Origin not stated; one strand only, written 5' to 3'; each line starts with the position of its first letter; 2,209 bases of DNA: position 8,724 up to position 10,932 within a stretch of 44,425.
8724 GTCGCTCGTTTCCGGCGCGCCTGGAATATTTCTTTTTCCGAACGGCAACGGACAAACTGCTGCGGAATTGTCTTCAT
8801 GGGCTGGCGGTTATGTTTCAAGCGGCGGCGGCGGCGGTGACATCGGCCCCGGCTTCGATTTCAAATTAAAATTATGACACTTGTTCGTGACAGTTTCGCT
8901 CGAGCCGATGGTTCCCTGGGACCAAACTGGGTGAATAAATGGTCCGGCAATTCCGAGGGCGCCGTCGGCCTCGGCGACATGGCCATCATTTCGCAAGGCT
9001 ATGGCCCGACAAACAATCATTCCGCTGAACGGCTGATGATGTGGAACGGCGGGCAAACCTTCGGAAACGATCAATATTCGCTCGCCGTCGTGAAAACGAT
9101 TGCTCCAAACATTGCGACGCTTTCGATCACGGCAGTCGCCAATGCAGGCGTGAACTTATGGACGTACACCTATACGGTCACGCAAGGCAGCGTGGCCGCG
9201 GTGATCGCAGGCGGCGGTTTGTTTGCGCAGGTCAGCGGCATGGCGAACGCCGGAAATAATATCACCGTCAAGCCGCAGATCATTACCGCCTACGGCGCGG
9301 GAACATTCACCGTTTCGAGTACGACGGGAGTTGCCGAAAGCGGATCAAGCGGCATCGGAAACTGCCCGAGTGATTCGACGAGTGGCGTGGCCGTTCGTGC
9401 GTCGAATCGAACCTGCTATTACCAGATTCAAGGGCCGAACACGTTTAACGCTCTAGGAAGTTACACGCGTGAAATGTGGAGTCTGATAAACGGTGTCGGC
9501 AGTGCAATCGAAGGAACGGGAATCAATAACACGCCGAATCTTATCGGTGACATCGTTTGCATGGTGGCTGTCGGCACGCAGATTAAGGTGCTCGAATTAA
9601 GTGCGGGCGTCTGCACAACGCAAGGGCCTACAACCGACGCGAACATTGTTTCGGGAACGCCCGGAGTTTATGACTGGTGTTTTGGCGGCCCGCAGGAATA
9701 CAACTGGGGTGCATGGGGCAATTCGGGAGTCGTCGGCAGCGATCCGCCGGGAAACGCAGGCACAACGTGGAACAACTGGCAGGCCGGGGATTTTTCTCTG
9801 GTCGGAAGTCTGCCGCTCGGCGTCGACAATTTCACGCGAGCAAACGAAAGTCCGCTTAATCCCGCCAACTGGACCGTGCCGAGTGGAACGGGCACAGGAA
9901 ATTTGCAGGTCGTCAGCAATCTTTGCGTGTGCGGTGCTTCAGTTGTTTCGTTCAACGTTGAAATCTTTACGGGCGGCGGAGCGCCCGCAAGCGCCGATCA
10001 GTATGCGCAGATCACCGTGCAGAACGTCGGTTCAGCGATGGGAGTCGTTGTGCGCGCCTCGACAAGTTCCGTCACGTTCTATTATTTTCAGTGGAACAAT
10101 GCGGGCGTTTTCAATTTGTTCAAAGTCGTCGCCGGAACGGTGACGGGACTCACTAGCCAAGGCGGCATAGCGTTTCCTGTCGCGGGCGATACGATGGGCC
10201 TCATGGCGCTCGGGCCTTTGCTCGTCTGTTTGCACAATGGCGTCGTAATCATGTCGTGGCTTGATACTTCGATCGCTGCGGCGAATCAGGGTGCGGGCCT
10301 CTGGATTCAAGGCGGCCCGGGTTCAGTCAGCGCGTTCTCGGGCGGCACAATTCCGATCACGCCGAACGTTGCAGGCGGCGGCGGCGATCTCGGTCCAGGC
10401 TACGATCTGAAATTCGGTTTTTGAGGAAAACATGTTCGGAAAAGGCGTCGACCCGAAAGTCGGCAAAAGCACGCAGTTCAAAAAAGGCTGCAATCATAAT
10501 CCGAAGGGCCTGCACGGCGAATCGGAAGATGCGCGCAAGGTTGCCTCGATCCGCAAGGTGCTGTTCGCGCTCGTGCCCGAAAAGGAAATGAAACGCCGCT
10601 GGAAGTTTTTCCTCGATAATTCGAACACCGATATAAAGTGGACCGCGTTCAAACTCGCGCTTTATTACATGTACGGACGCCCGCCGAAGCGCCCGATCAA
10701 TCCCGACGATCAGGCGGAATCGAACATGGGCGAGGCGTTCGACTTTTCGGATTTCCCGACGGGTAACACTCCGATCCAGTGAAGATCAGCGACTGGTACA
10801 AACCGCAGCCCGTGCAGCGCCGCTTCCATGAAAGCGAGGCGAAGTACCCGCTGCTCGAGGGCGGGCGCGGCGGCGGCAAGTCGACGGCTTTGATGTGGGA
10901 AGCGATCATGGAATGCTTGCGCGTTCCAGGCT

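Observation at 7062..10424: Four-gene cassette of fibre-like and lectin-like paralogs placed outside the tail module, between a homing endonuclease and the terminase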

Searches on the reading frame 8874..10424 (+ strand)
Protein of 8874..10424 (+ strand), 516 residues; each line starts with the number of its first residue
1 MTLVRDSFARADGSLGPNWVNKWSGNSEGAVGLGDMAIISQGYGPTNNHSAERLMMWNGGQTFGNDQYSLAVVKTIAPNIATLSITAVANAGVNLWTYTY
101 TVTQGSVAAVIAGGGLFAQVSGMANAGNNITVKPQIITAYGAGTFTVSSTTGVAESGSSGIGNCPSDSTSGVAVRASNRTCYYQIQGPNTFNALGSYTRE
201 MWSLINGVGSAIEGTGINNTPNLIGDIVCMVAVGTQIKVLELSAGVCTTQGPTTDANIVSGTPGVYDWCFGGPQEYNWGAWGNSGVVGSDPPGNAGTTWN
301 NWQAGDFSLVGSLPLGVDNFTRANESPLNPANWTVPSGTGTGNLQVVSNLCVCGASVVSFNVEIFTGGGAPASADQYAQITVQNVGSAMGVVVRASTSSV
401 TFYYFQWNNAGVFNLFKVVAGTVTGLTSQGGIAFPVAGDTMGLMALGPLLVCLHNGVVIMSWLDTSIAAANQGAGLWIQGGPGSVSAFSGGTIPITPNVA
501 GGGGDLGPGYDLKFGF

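Call 3: search_protein_families(library=pfam, proteins=[window:8874-10424:+], max_evalue=1)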
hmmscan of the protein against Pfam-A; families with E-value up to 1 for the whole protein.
window:8874-10424:+ (516 aa): 1 family
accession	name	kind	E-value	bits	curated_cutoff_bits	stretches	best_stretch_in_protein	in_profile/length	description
PF08080.17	zf-RNPHF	-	0.67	10.2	22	0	140-152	22-34/36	RNPHF zinc finger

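Call 4: search_protein_families(library=phrogs, proteins=[window:8874-10424:+], max_evalue=1)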
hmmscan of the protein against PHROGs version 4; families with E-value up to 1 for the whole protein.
window:8874-10424:+ (516 aa): 0 families

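Call 8: search_solved_structures(query=window:8874-10424:+, max_evalue=10, show_alignments=2)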
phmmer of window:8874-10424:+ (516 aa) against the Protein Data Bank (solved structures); distinct sequences matched with E-value up to 10: 1.
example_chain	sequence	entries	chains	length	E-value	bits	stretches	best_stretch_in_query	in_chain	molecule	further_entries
9ms5_A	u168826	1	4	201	0.47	12.5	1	156-184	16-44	Peptidoglycan-binding domain-containing protein, expansin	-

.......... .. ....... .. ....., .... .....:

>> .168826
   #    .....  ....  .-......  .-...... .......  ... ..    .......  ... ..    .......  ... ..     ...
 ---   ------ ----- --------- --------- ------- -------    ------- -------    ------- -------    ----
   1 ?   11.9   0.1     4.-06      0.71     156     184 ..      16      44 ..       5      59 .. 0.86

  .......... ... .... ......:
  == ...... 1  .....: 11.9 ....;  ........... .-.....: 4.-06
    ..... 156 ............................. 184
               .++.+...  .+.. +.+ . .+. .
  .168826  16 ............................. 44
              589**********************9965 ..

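Call 9: search_dna_similar(query=window:8874-10424:+, collection=phages, mode=protein, max_evalue=0.001, max_rows=30)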
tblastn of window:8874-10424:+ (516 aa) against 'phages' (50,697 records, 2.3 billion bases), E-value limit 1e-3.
No match.

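Call 10: find_homologous_proteins(query=window:8874-10424:+, max_evalue=0.001)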
Query window:8874-10424:+ (516 aa): 8 proteins with E <= 0.001 among 8000 candidates.
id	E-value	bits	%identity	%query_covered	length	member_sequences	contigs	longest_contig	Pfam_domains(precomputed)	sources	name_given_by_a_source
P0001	0.0e+0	1140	100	100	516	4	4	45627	-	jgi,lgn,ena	-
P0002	2.8e-207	708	89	71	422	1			-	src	-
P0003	5.2e-64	235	39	92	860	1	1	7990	-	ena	-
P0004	4.5e-63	232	38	92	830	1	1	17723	-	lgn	-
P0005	6.4e-61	225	39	92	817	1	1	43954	-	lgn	-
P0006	3.3e-57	213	39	88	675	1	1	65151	PF13287.13,PF13290.14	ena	-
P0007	9.5e-40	155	34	96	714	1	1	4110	-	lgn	-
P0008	1.1e-20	92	30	91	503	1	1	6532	-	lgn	-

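Call 11: find_encoding_contigs(protein=P0005, flank=10000, max_places=3)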
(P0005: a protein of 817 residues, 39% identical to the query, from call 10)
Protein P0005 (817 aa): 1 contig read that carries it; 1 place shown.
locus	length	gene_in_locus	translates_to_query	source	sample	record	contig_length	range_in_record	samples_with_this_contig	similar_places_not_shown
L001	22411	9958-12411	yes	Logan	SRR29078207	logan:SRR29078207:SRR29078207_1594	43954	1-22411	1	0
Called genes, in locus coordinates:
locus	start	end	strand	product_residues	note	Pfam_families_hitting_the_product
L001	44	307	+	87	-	-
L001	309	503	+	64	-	-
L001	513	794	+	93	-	-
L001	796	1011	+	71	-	-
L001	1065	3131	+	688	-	PF17289:Terminase_6C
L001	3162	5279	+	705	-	PF23899:SU10_portal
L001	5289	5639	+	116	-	-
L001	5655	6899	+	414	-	-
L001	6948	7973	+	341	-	-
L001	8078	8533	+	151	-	PF02945:Endonuclease_7, PF23550:zf_Tbcl_Rhp7 (weak)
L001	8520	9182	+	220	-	-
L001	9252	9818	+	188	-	-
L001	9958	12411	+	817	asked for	-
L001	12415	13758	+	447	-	-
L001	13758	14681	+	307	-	-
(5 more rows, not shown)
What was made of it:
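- The gp4 homolog P0005 lies inside the structural module of a 44-kb phage contig (call 11).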

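Call 12: find_encoding_contigs(protein=P0006, flank=10000, max_places=3)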
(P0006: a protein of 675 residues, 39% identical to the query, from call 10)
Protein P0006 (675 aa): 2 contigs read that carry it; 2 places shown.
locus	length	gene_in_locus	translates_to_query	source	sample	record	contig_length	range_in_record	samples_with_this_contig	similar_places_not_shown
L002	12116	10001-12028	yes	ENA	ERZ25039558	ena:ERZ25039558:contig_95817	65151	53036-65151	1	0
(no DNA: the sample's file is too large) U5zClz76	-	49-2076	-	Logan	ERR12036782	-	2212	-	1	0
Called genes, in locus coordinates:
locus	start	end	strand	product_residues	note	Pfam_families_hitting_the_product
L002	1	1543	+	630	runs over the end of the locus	PF13692:Glyco_trans_1_4 (faint), PF00534:Glycos_transf_1 (weak)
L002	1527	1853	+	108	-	-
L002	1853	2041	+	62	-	-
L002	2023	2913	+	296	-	-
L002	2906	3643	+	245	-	-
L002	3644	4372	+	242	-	-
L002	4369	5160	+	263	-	PF01073:3Beta_HSD (faint), PF01370:Epimerase, PF02719:Polysacc_synt_2 (faint), PF04321:RmlD_sub_bind, PF07993:NAD_binding_4, PF16363:GDP_Man_Dehyd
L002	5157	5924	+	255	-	PF05050:Methyltransf_21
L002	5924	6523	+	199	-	PF13489:Methyltransf_23, PF13847:Methyltransf_31 (weak), PF08241:Methyltransf_11, PF08242:Methyltransf_12 (weak), PF13649:Methyltransf_25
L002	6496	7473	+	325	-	-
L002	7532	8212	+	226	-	-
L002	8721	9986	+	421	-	PF13620:CarboxypepD_reg (weak), PF13715:CarbopepD_reg_2 (faint), PF22904:NOMO1-like_2nd (faint), PF14686:fn3_3 (faint)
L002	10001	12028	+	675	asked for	PF13290:CHB_HEX_C_1, PF13287:Fn3_assoc (weak)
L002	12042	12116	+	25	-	?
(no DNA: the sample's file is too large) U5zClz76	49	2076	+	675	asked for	PF13290:CHB_HEX_C_1, PF13287:Fn3_assoc (weak)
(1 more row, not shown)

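Call 13: find_encoding_contigs(protein=P0001, flank=10000, max_places=6)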
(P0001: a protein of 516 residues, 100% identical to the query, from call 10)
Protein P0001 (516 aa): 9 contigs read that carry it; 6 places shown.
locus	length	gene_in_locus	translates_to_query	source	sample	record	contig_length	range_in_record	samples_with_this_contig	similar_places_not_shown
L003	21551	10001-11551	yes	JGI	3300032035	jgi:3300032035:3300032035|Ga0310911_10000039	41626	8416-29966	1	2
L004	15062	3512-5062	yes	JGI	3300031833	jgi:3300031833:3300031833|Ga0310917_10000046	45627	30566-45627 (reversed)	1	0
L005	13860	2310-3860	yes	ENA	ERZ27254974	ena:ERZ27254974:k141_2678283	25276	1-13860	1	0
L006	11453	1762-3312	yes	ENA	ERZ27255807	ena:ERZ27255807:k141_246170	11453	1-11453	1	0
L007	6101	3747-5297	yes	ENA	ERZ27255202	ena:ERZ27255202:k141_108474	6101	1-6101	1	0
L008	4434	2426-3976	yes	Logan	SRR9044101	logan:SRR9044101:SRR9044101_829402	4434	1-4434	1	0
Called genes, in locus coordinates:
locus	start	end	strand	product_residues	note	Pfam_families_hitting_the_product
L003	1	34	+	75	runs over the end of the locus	-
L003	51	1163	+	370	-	PF03837:RecT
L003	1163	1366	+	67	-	-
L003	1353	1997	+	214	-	-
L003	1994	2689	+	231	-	-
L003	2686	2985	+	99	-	-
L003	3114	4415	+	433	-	-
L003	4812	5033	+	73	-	-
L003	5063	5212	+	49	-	-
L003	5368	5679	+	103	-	-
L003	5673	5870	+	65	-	-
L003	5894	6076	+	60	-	-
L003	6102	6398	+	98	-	PF24746:DUF7694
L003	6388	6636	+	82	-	-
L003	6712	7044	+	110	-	-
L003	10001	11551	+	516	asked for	-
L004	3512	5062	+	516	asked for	-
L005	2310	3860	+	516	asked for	-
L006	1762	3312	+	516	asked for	-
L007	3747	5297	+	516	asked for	-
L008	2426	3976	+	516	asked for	-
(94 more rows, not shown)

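Call 31: predict_structure(alignment_id=A1)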
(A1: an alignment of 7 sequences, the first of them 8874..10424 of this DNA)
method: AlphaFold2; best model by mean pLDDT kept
length: 516 residues; sequences in the alignment: 7
mean_pLDDT: 52.6   pTM: 0.48
mean pLDDT of the five models: 52.6, 48.3, 48.1, 47.3, 44.3
residues with pLDDT >= 90: 0; 70-90: 70; 50-70: 242; < 50: 204
segments of 3 or more residues with pLDDT < 50: 25-34, 104-140, 160-166, 188-195, 214-218, 243-254, 271-294, 308-360, 367-371, 477-516
pLDDT, mean of each block of 10 residues (from residue 1): 56 60 49 48 59 66 70 65 57 62 48 39 38 44 60 54 51 73 57 49 66 51 67 67 41 55 70 40 36 56 59 28 31 40 27 32 49 58 57 66 72 74 72 63 66 64 70 50 24 23 23 22
secondary structure, 60 per line:
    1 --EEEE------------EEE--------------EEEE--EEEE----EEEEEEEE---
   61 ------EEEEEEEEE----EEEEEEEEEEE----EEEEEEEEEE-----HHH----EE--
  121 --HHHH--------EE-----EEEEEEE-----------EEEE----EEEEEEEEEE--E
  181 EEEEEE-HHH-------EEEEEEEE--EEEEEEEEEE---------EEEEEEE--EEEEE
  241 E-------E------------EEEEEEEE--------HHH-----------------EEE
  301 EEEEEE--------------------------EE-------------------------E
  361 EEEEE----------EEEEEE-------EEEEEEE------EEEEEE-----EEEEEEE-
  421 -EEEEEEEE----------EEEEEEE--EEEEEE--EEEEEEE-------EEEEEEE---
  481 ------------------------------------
elements in order: E3-6 E19-21 E36-39 E42-45 E50-57 E67-75 E80-90 E95-104 H123-126 E142-148 E160-163 E168-177 E180-186 E198-205 E208-217 E227-233 E236-241 E262-269 E298-306 E360-365 E376-381 E389-395 E402-407 E413-419 E422-429 E440-446 E449-454 E457-463 E471-477
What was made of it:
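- The gp4 model was poor (pLDDT 52.6; call 31).
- Tried and rejected: AF2 of gp4 with 7 sequences was too poor to use (pLDDT 52.6; call 31), so I did not run a fold search on it.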

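Call 34: find_related_loci(query=window:8874-10424:+, collection=viral_contigs, flank=10000)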
Query window:8874-10424:+ (516 aa) in viral_contigs; peptide patterns used: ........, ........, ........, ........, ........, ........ (x = any residue, [..] = any of these).
5 stretches matched a pattern, but none encodes a relative of the query by tblastn (E <= 1e-3).
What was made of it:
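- Tried and rejected: With gp4 alone it found nothing in IMG/VR (call 34).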

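Call 88: search_protein_families(library=pfam, proteins=[L002:8721-9986:+], max_evalue=0.05)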
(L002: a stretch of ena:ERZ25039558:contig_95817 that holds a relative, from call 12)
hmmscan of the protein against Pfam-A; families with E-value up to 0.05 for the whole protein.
L002:8721-9986:+ (421 aa): 8 families
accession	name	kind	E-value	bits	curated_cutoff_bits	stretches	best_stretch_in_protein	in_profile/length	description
PF13620.12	CarboxypepD_reg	-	4.1e-11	43.5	32.3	2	59-125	12-80/82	Carboxypeptidase regulatory-like domain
PF13715.12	CarbopepD_reg_2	-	2e-09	37.8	32.2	2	60-116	13-66/88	CarboxypepD_reg-like domain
PF14686.12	fn3_3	-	7.8e-06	26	24.4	1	76-115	29-68/75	Polysaccharide lyase family 4, domain II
PF09430.16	EMC7_beta-sandw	-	3.6e-05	24.4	26.6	0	71-108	18-55/122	ER membrane protein complex subunit 7, beta-sandwich domain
PF17210.9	SdrD_B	-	3.9e-05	24.2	29.7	2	57-113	20-80/112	SdrD B-like domain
PF17802.7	SpaA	-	0.0016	19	23.1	0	128-178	25-61/91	Prealbumin-like fold domain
PF22902.2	NOMO1-like_9th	-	0.0023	18.1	27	0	74-109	30-66/75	BOS complex subunit NOMO1-like, beta sandwich domain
PF23194.1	NOMO_5th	-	0.011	16.6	27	0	73-124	31-89/89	NOMO fifth transthyretin-like domain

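Call 101: search_protein_families(library=pfam, proteins=[L002:6496-7473:+], max_evalue=0.01)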
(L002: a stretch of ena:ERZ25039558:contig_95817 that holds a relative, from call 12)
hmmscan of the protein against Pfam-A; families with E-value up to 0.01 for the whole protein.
L002:6496-7473:+ (325 aa): 1 family
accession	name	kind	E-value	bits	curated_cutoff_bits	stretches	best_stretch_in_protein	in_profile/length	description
PF13641.12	Glyco_tranf_2_3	-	0.0024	18.3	27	1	74-134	72-129/230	Glycosyltransferase like family 2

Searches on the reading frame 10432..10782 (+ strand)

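Call 3: search_protein_families(library=pfam, proteins=[window:10432-10782:+], max_evalue=1)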
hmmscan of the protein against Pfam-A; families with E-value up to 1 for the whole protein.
window:10432-10782:+ (116 aa): 1 family
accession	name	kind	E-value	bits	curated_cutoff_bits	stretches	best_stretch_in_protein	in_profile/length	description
PF18932.5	DUF5681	-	0.11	13.5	27.5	1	12-42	1-26/77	Family of unknown function (DUF5681)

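Call 4: search_protein_families(library=phrogs, proteins=[window:10432-10782:+], max_evalue=1)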
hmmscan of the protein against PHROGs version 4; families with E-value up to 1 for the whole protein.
window:10432-10782:+ (116 aa): 0 families

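Call 102: search_protein_families(library=phrogs, proteins=[window:10432-10782:+], max_evalue=0.01)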
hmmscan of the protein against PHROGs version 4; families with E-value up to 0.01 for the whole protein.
window:10432-10782:+ (116 aa): 0 families
